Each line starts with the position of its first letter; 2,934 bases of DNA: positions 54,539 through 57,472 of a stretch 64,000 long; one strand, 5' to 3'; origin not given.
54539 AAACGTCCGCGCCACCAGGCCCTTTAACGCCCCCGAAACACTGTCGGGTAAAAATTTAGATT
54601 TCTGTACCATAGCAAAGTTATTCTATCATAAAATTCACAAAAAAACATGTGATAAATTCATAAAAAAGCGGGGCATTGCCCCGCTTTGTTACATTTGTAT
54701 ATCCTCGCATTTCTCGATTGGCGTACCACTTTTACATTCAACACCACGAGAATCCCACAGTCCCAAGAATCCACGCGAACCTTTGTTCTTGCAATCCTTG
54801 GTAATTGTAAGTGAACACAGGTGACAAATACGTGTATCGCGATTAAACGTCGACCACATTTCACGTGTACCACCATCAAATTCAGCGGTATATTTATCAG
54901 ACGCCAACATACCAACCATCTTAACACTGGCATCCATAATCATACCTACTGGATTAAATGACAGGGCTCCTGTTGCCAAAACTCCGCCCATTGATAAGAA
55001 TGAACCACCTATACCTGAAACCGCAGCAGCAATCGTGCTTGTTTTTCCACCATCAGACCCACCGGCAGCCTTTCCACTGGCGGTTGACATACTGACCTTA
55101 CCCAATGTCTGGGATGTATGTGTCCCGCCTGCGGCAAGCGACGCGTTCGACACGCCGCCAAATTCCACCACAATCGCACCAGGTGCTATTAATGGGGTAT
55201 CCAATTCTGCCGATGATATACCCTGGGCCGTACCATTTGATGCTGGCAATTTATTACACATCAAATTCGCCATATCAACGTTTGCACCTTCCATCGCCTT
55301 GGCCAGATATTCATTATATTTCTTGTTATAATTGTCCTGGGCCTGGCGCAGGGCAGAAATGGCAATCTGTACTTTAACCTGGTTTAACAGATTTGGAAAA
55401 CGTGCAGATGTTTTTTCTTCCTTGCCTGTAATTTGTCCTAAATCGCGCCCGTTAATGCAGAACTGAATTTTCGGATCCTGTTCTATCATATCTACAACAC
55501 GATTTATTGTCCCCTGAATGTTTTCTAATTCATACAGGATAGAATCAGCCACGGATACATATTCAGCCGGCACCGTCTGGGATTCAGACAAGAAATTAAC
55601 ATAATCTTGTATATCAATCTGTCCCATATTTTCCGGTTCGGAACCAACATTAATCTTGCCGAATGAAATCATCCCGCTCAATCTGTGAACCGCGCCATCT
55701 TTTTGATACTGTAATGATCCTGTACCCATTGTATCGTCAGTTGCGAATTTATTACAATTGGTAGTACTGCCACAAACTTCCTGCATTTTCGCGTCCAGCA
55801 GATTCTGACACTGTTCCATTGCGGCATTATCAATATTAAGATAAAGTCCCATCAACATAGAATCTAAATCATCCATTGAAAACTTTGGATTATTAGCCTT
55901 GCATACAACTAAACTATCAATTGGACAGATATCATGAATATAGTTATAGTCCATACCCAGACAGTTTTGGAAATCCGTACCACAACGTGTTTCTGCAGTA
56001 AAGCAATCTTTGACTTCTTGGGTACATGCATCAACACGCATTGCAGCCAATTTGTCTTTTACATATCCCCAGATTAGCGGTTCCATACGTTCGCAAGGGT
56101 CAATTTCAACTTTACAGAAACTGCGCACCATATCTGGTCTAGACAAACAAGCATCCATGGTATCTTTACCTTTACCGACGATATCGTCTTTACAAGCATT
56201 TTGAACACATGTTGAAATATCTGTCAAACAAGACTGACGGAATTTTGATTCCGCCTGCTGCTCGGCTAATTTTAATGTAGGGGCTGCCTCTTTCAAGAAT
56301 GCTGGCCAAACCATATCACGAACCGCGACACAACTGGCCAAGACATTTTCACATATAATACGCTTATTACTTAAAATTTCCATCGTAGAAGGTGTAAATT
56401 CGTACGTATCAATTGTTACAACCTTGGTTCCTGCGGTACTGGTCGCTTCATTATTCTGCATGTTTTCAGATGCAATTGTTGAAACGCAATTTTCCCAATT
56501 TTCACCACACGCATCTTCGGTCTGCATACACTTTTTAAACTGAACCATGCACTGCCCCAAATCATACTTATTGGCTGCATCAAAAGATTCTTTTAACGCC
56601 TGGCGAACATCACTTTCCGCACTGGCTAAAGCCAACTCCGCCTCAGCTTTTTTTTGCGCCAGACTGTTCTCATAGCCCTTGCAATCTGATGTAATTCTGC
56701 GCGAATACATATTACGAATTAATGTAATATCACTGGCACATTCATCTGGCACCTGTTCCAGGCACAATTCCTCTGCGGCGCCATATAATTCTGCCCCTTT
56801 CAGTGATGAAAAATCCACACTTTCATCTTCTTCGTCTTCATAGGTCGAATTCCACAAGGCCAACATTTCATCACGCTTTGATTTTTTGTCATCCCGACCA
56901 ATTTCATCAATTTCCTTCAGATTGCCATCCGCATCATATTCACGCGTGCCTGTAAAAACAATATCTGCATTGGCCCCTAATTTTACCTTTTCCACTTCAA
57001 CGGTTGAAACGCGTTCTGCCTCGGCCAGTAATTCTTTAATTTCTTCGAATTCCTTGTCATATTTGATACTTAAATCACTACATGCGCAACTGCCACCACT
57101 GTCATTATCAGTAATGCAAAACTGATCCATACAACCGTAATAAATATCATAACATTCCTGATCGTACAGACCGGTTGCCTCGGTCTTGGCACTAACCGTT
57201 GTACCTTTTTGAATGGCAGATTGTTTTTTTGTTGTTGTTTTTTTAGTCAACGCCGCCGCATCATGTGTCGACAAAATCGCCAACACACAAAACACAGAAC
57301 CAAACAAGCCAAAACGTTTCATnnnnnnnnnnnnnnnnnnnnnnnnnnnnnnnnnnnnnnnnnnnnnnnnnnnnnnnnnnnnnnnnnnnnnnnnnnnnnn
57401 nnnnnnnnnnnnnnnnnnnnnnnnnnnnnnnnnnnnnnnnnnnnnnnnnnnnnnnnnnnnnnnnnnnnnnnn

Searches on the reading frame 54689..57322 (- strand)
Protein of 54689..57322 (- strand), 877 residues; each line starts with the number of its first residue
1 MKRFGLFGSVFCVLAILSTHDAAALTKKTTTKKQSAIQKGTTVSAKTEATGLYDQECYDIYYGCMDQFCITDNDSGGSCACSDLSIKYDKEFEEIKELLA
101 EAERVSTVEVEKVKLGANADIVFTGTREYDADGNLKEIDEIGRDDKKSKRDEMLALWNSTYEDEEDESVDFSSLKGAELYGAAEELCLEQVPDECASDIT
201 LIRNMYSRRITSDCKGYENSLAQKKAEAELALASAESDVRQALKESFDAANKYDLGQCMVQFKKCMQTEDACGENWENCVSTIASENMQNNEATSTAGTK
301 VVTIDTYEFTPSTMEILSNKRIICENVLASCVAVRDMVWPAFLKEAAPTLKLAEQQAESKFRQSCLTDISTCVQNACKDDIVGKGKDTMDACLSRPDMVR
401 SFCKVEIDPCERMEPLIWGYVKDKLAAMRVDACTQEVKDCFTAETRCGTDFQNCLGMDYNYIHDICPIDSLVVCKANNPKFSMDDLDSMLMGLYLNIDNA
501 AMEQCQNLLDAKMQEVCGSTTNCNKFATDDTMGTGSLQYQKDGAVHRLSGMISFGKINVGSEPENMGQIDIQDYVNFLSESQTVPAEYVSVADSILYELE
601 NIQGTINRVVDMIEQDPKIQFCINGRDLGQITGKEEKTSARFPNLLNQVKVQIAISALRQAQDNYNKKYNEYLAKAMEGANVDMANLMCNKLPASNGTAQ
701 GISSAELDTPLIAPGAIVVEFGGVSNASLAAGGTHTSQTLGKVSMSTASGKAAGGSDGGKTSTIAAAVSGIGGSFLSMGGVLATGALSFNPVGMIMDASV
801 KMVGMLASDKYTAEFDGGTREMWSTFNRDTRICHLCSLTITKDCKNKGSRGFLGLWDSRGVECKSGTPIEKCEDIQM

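Call 3: search_protein_families(library=pfam, proteins=[window:54689-57322:-], max_evalue=1)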
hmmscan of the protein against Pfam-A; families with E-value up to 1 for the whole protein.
window:54689-57322:- (877 aa): 0 families

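Call 4: search_protein_families(library=ncbifam, proteins=[window:54689-57322:-], max_evalue=1)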
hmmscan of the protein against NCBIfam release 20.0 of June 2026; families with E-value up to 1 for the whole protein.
window:54689-57322:- (877 aa): 1 family
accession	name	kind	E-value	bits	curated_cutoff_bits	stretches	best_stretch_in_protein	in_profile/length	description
NF009711.0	PRK13240.1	equivalog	0.11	12.1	48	1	495-512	21-38/40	photosystem II protein Y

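Call 9: find_homologous_proteins(query=window:54689-57322:-)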
Query window:54689-57322:- (877 aa): 1252 proteins with E <= 0.001 among 8000 candidates; the best 120 are listed.
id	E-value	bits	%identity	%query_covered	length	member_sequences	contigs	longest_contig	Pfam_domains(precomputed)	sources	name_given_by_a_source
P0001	0.0e+0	1986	100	100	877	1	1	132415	-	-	-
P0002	0.0e+0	1546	77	99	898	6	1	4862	-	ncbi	-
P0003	0.0e+0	1524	76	99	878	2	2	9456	-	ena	-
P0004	0.0e+0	1368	69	96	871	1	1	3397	-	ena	-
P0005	0.0e+0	1364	70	96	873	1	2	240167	-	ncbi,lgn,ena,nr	ncbi:MAG: hypothetical protein IKP05_03000 [Alphaproteobacteria bacterium]|nr:hypothetical protein [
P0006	0.0e+0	1351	69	99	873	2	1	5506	-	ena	-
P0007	0.0e+0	1344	69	97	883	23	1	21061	-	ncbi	-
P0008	0.0e+0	1326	68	99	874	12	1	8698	-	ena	-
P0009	0.0e+0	1313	68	96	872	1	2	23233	-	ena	-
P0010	0.0e+0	1304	68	97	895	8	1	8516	-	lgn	-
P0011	0.0e+0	1294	66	99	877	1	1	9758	-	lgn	-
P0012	0.0e+0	1294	67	100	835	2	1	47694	-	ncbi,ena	-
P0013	0.0e+0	1272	66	100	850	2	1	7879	-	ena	-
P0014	0.0e+0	1268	64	99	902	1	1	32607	-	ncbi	-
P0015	0.0e+0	1264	64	100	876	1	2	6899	-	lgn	-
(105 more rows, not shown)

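Call 15: find_related_loci(query=A1, collection=genome_contigs, flank=10000)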
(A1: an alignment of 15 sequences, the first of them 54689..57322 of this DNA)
Query A1 (877 aa) in genome_contigs; peptide patterns used: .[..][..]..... (x = any residue, [..] = any of these).
472 stretches matched a pattern; 467 encode a relative of the query (tblastn E <= 1e-3); the best 80 are kept; 80 distinct loci.
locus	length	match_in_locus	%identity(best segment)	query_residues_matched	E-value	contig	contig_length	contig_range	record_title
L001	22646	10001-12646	75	9-877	0e+0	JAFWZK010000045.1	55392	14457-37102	MAG: Alphaproteobacteria bacterium isolate RGIG6210 Sheep_Rectum-2__c716292, whole genome shotgun sequence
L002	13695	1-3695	74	3-877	0e+0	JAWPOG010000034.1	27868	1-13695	MAG: Alphaproteobacteria bacterium isolate KV104-158 k141_753442, whole genome shotgun sequence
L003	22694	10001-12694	67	1-877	0e+0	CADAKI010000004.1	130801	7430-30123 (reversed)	MAG: uncultured proteobacterium isolate RUG13375 genome assembly, contig: RUG13375_asm_4, whole genome shotgun sequence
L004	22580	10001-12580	68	30-877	0e+0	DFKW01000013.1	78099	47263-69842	MAG TPA_asm: Alphaproteobacteria bacterium UBA3635 UBA3635_contig_7309, whole genome shotgun sequence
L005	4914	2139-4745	68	11-877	0e+0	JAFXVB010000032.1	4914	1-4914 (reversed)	MAG: Alphaproteobacteria bacterium isolate RGIG6772 Sheep_Rumen-3__c1142073, whole genome shotgun sequence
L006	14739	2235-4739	67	1-877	0e+0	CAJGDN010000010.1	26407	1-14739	MAG: uncultured Alphaproteobacteria bacterium isolate MAG63 genome assembly, contig: k141_2149144_length_26407_cov_10.56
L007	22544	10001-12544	65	1-877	0e+0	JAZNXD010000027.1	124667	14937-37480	MAG: Candidatus Enterousia sp. isolate T1900044780_TS20190246.MAGScoT_cleanbin_000045 SGB_2551_k141_2582239, whole genom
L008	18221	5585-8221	64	7-877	0e+0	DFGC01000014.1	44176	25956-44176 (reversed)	MAG TPA_asm: Alphaproteobacteria bacterium UBA3760 UBA3760_contig_11285, whole genome shotgun sequence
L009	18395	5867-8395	64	6-877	0e+0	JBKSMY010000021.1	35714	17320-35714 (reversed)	MAG: Alphaproteobacteria bacterium isolate KS320-82 k141_2698538, whole genome shotgun sequence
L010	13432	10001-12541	62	2-877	0e+0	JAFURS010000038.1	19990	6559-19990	MAG: Alphaproteobacteria bacterium isolate RGIG4765 Roe_deer_Rectum.Co__c1444376, whole genome shotgun sequence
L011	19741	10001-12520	63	11-877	0e+0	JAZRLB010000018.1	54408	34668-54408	MAG: Candidatus Enterousia sp. isolate T1900045443_YK20190134.MAGScoT_cleanbin_000013 SGB_7129_k141_1577228, whole genom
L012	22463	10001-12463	68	1-877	0e+0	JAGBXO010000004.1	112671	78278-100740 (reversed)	MAG: Alphaproteobacteria bacterium isolate RGIG9538 Yak_Colon-2__c191650, whole genome shotgun sequence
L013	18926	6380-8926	64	1-877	0e+0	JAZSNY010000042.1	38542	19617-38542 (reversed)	MAG: Candidatus Enterousia sp. isolate T1900044549_TS20190015.MAGScoT_cleanbin_000102 SGB_200_k141_3438709, whole genome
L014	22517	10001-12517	60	10-877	0e+0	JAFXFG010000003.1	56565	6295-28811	MAG: Alphaproteobacteria bacterium isolate RGIG6362 Sheep_Rectum-4__c73410, whole genome shotgun sequence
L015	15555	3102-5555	62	14-877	0e+0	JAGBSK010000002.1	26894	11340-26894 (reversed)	MAG: Alphaproteobacteria bacterium isolate RGIG9404 Yak_Cecum-1__c20857, whole genome shotgun sequence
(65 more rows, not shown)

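Call 16: search_solved_structures(query=A1, max_evalue=1)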
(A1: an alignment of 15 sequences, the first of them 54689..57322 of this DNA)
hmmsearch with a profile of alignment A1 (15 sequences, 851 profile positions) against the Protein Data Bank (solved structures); distinct sequences matched with E-value up to 1: 0.

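Call 22: search_protein_representatives(alignment_id=A1)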
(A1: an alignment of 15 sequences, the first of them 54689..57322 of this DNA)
Query: 15 sequences, 851 profile positions. Proteins with E-value up to 0.001 (for the whole library): 1032; up to 1e-10: 839; up to 1e-30: 532. The best 150 are listed.
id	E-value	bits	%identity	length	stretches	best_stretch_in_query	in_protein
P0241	3.2e-260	882.4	-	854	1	62-851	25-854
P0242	4.6e-239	812.4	-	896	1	62-851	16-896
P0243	4.3e-222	756.3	-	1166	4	1-532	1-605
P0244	2.9e-206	703.9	-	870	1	12-710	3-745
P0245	6.1e-193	659.9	-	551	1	59-558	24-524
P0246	7.0e-190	649.7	-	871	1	56-834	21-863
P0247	1.3e-189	648.8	-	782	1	1-761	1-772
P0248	1.4e-184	632.2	-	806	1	65-851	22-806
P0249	1.0e-182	626.0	-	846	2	1-709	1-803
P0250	3.8e-182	624.2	-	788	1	1-508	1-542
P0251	9.3e-180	616.2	-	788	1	1-711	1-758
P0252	1.3e-178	612.4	-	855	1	63-754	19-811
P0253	5.6e-177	607.0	-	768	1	1-705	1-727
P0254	7.7e-174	596.7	-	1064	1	22-849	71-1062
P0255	3.7e-173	594.4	-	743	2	89-520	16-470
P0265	2.2e-158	545.6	-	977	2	1-518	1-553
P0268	4.1e-147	508.3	-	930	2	1-518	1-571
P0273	8.7e-140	484.0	-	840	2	80-514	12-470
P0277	2.1e-134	466.2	-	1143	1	19-523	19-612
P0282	7.4e-131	454.5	-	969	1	1-794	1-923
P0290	5.1e-127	441.8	-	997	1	19-837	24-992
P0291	1.3e-126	440.4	-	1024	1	22-831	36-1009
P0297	3.8e-123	428.9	-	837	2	91-504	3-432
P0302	5.6e-120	418.5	-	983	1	1-720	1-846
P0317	2.0e-114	400.1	-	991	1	13-782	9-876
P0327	7.7e-111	388.2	-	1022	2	39-481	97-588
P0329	2.3e-110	386.7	-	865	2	104-518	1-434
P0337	1.6e-108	380.6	-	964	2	212-824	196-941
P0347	6.1e-106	372.0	-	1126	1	3-847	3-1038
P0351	1.4e-104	367.5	-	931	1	2-580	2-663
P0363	3.1e-100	353.2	-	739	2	28-320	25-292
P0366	3.0e-99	349.9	-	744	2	54-320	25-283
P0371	1.8e-97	344.1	-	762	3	359-673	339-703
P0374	7.2e-97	342.0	-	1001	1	79-782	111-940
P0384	3.4e-93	329.9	-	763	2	72-321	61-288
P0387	4.6e-93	329.4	-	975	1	20-673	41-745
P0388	6.4e-93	329.0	-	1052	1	26-642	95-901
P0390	5.0e-92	326.0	-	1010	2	355-693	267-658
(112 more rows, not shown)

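Call 24: list_cluster_members(proteins=[P0243, P0254, P0277, P0327, P0347, P0388, P0390, P0363, P0366, P0384])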
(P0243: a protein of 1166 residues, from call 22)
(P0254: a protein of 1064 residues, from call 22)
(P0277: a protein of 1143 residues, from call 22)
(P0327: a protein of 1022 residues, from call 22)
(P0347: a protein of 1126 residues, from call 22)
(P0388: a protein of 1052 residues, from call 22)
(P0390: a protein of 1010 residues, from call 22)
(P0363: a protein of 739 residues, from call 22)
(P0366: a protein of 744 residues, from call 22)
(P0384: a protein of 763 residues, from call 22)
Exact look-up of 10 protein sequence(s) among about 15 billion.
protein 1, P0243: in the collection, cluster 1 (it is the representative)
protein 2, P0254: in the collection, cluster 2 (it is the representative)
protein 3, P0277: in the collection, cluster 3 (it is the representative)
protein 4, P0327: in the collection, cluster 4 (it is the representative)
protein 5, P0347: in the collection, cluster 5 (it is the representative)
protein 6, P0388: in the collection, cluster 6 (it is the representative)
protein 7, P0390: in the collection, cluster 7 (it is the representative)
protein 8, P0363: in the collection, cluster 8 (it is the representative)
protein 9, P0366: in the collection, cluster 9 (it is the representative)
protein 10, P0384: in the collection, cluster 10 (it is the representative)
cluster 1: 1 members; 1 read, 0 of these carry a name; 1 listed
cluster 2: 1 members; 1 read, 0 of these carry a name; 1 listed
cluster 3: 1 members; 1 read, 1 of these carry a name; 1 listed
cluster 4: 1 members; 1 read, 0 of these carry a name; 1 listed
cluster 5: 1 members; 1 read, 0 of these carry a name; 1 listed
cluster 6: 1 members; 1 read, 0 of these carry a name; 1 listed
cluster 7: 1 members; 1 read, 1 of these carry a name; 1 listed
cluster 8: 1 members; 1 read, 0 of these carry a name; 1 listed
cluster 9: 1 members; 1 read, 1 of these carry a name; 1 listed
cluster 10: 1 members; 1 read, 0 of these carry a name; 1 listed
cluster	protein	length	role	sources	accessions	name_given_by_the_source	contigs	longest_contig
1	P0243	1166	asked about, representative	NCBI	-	-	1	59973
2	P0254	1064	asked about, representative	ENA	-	-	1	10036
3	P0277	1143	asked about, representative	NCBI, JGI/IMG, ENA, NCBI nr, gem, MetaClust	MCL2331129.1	MAG: hypothetical protein FWC61_01125 [Proteobacteria bacterium] | hypothetical protein [Pseudomonadota bacterium] | \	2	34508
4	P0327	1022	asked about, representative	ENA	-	-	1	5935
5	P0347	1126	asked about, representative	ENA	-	-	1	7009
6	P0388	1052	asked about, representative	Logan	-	-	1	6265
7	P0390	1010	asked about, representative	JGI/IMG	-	hypothetical protein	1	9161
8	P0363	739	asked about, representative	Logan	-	-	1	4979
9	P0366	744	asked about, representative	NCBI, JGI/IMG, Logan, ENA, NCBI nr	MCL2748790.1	MAG: hypothetical protein FWE50_01820 [Alphaproteobacteria bacterium] | hypothetical protein [Alphaproteobacteria bacterium]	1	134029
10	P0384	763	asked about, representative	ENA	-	-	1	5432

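Call 37: predict_structure(alignment_id=A2)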
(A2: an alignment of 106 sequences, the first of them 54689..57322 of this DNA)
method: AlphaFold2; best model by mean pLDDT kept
length: 877 residues; sequences in the alignment: 106
mean_pLDDT: 71.3   pTM: 0.45
mean pLDDT of the five models: 71.3, 70.5, 69.7, 69.4, 63.5
residues with pLDDT >= 90: 115; 70-90: 454; 50-70: 150; < 50: 158
segments of 3 or more residues with pLDDT < 50: 1-43, 119-126, 142-144, 157-168, 292-304, 742-772, 785-814, 848-859
pLDDT, mean of each block of 10 residues (from residue 1): 41 40 34 39 55 82 82 57 74 84 80 63 48 57 51 47 40 76 87 87 84 79 84 82 73 84 93 88 66 42 59 84 87 88 88 83 81 76 60 78 85 78 71 77 82 74 79 75 75 75 87 90 84 91 86 92 88 90 86 93 91 89 79 76 85 92 93 82 68 58 52 77 59 56 40 31 34 73 53 40 34 58 77 81 62 47 73 80
secondary structure, 60 per line:
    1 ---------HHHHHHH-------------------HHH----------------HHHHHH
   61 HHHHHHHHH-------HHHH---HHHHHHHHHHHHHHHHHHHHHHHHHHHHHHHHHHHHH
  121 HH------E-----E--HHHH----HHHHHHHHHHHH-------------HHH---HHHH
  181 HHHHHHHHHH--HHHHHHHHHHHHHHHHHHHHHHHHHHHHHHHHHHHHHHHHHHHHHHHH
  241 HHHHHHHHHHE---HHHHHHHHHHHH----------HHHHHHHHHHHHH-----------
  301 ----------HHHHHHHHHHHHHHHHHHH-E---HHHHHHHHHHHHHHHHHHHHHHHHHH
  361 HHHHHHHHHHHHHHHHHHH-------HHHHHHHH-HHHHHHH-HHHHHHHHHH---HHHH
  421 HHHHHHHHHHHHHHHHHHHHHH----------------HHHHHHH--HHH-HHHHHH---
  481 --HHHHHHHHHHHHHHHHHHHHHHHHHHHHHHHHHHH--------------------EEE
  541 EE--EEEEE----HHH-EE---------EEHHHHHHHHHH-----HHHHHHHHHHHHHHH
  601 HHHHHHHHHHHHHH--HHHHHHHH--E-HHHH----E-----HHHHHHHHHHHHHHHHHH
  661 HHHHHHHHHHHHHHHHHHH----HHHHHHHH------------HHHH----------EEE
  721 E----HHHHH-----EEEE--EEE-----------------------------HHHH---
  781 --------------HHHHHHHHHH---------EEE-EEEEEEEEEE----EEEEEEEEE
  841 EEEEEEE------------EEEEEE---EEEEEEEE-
elements in order (helices of 4 or more, strands of 3 or more residues): H10-16 H55-69 H77-80 H84-122 H138-141 H146-157 H177-190 H193-250 H255-266 H277-289 H311-329 H335-379 H387-394 H396-402 H404-413 H417-442 H459-465 H472-477 H483-517 E538-542 E545-549 H571-580 H586-614 H617-624 H629-632 H643-679 H684-691 H704-707 E718-721 H726-730 E736-739 E742-744 H774-777 H795-804 E814-816 E818-827 E832-847 E860-865 E869-876

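Call 40: fold_search(model_id=the predicted structure, library=pdb)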
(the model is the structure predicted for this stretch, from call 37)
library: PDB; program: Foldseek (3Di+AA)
matches with E <= 10: 72; with E <= 0.001: 0
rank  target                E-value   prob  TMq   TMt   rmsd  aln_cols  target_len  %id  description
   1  1hci_A                5.4e-01  0.08  0.09  0.14  48.5       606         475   11  CRYSTAL STRUCTURE OF THE ROD DOMAIN OF ALPHA-ACTININ (released 2001-06-27)
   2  7usd_B                5.4e-01  0.06  0.08  0.07  33.3       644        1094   11  Cryo-EM structure of D-site Rac1-bound WAVE Regulatory Complex (released 2022-09-21)
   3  6yfn_AB               8.8e-01  0.54  0.05  0.24   5.0        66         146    4  Virus-like particle of bacteriophage ESE058 (released 2020-09-02)
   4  6yfn_AA               1.4e+00  0.28  0.05  0.23   7.3        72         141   10  Virus-like particle of bacteriophage ESE058 (released 2020-09-02)
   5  7ux1_A                1.4e+00  0.02  0.06  0.07  29.2       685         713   11  EcMscK in an Open Conformation (released 2022-11-23)
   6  6a70_G                2.1e+00  0.75  0.04  0.08   8.5        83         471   12  Structure of the human PKD1/PKD2 complex (released 2018-08-15)
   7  6yfr_AA               2.1e+00  0.63  0.05  0.28   7.3        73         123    5  Virus-like particle of bacteriophage NT-391 (released 2020-09-02)
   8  6yfm_AA               2.1e+00  0.60  0.05  0.22   5.4        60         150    8  Virus-like particle of bacteriophage ESE021 (released 2020-09-02)
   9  6a70_F                2.3e+00  0.72  0.04  0.08   8.5        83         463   12  Structure of the human PKD1/PKD2 complex (released 2018-08-15)
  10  6yfe_AA               2.7e+00  0.23  0.05  0.25   6.8        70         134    7  Virus-like particle of Beihai levi-like virus 19 (released 2020-09-02)
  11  7ds4_B                2.8e+00  0.08  0.04  0.12  13.8        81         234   14  Crystal structure of actin capping protein in complex with twinflin-1 C-terminus tail F323K mutant (released 2021-03-03)
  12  7ccc_D                3.0e+00  0.23  0.05  0.13   5.3        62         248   14  The structure of the actin filament uncapping complex mediated by twinfilin (released 2021-02-03)
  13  8p94_V                3.1e+00  0.12  0.04  0.11   6.3        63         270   17  Cryo-EM structure of cortactin stabilized Arp2/3-complex nucleated actin branches (released 2024-01-03)
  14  7ag9_A                3.4e+00  0.05  0.09  0.15  23.3       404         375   10  Structure of the Kar9 protein (released 2021-07-07)
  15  3ii2                  3.7e+00  0.21  0.03  0.16   7.3        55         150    9  Structure of ORF157 from Acidianus Filamentous Virus 1 (released 2010-03-23)
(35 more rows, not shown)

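Call 50: search_protein_families(library=pfam, alignment_id=A1, max_evalue=1)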
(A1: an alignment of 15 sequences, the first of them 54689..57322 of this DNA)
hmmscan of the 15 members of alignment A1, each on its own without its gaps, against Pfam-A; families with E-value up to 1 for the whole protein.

A. member 1, window:54689-57322:- (877 aa): 0 families

B. families by the number of members that match (of 15 scanned): 20 families
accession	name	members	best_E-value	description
PF01484.22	Col_cuticle_N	4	0.03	Nematode cuticle collagen N-terminal domain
PF18915.5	DUF5667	2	0.071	Domain of unknown function (DUF5667)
PF07369.16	DUF1488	2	0.14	Protein of unknown function (DUF1488)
PF13488.11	Gly-zipper_Omp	1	0.0014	Glycine zipper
PF24999.1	LAMB4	1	0.0023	Laminin subunit beta-4-like domain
PF07382.16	HC2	1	0.014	Histone H1-like nucleoprotein HC2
PF24722.1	DUF7674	1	0.022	Domain of unknown function (DUF7674)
PF22156.1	Thiaminase_I-like_N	1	0.038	Thiaminase I-like, N-terminal domain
PF15387.11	DUF4611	1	0.048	Domain of unknown function (DUF4611)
PF16505.10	Emaravirus_P4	1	0.052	P4 movement protein of Emaravirus, and the 30K superfamily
PF01123.25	Stap_Strp_toxin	1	0.087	Staphylococcal/Streptococcal toxin, OB-fold domain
PF23067.1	MG280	1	0.13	Uncharacterised protein MG280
PF10439.15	Bacteriocin_IIc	1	0.14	Bacteriocin class II with double-glycine leader peptide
PF02583.22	Trns_repr_metal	1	0.17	Metal-sensitive transcriptional repressor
PF09802.14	Sec66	1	0.2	Preprotein translocase subunit Sec66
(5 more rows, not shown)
